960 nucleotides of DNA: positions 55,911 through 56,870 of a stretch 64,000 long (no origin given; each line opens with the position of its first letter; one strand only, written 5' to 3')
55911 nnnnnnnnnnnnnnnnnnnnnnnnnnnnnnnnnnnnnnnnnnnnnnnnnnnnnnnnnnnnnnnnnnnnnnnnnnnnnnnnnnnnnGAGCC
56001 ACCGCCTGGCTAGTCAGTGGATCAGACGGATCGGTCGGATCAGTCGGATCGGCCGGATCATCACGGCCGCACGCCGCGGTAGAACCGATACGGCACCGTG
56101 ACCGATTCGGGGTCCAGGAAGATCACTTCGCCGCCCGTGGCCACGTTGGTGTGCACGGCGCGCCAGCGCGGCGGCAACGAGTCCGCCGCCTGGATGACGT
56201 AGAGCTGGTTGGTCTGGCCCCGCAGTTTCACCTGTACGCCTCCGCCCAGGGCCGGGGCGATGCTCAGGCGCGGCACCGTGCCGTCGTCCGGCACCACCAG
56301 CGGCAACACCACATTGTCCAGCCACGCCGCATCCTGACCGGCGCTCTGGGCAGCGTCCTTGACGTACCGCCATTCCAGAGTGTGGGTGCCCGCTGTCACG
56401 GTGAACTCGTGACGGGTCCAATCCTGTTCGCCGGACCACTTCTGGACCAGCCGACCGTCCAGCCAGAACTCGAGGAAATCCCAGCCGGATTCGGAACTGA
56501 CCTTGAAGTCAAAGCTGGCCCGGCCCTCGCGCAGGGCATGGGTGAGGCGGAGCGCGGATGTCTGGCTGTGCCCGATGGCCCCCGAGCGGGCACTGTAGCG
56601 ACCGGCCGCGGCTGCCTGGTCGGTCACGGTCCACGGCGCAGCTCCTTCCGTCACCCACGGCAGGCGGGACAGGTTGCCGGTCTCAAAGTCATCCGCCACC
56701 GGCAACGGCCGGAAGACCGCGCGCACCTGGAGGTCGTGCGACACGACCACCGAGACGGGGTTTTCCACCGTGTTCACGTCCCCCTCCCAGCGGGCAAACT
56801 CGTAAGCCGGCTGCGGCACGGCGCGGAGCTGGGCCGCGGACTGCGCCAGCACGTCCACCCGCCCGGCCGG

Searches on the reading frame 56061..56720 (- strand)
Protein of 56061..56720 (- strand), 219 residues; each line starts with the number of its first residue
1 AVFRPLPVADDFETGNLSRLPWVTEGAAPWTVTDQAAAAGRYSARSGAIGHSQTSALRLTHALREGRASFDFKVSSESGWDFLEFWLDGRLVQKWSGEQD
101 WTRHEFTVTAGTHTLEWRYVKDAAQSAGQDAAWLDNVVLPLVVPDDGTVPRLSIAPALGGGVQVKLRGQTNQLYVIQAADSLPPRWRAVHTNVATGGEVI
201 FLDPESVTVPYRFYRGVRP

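Call 9: search_protein_families(library=pfam, proteins=[window:56061-56720:-], max_evalue=10)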
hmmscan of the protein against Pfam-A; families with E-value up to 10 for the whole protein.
window:56061-56720:- (219 aa): 1 family
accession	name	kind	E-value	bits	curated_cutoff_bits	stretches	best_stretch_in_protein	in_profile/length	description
PF16841.11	CBM60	-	0.045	14.7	28.2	1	83-130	16-66/91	Ca-dependent carbohydrate-binding module xylan-binding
